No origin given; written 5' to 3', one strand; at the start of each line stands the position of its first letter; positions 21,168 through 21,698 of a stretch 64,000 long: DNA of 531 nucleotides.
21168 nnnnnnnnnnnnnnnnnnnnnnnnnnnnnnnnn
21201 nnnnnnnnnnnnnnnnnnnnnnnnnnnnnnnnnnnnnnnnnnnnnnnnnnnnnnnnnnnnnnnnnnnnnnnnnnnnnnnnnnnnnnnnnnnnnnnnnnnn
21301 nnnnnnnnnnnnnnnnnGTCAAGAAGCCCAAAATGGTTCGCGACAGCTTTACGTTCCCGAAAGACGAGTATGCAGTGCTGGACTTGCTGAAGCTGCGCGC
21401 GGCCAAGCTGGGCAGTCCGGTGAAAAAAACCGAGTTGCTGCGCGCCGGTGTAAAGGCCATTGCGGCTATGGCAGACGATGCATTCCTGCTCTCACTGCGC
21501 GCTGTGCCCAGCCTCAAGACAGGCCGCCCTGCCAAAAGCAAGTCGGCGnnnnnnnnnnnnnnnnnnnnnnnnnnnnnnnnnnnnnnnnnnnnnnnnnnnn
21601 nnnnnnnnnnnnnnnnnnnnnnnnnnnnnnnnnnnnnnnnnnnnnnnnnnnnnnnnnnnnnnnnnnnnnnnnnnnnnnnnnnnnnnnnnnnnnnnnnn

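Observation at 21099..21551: Histone-H1-like tail fused to an RHH-like domain next to sixA-ppk1: candidate nucleoid/polyP-granule organiser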

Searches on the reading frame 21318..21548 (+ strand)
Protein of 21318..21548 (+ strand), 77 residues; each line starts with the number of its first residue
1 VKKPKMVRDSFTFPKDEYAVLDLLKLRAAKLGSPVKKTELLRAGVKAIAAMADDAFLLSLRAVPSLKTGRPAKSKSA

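Call 29: search_protein_representatives(alignment_id=A1)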
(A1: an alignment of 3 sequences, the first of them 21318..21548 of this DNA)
Query: 3 sequences, 85 profile positions. Proteins with E-value up to 0.001 (for the whole library): 2672; up to 1e-10: 1695; up to 1e-30: 24. The best 150 are listed.
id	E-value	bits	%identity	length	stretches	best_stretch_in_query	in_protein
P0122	5.0e-44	164.4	-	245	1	2-85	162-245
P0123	8.5e-36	138.0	-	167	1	4-85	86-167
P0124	1.5e-34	134.0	-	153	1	2-82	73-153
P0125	2.8e-34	133.1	-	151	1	4-82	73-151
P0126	3.1e-34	133.0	-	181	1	3-82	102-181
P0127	1.8e-33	130.6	-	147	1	4-82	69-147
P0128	4.9e-33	129.1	-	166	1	3-81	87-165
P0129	1.7e-32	127.4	-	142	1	4-81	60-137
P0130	2.0e-32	127.2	-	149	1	4-80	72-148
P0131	3.1e-32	126.6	-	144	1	2-82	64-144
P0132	6.1e-32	125.6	-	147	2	3-81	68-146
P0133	6.8e-32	125.5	-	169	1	4-81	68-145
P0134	9.2e-32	125.1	-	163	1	3-81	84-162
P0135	1.4e-31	124.5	-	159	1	2-83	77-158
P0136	1.5e-31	124.4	-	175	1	4-81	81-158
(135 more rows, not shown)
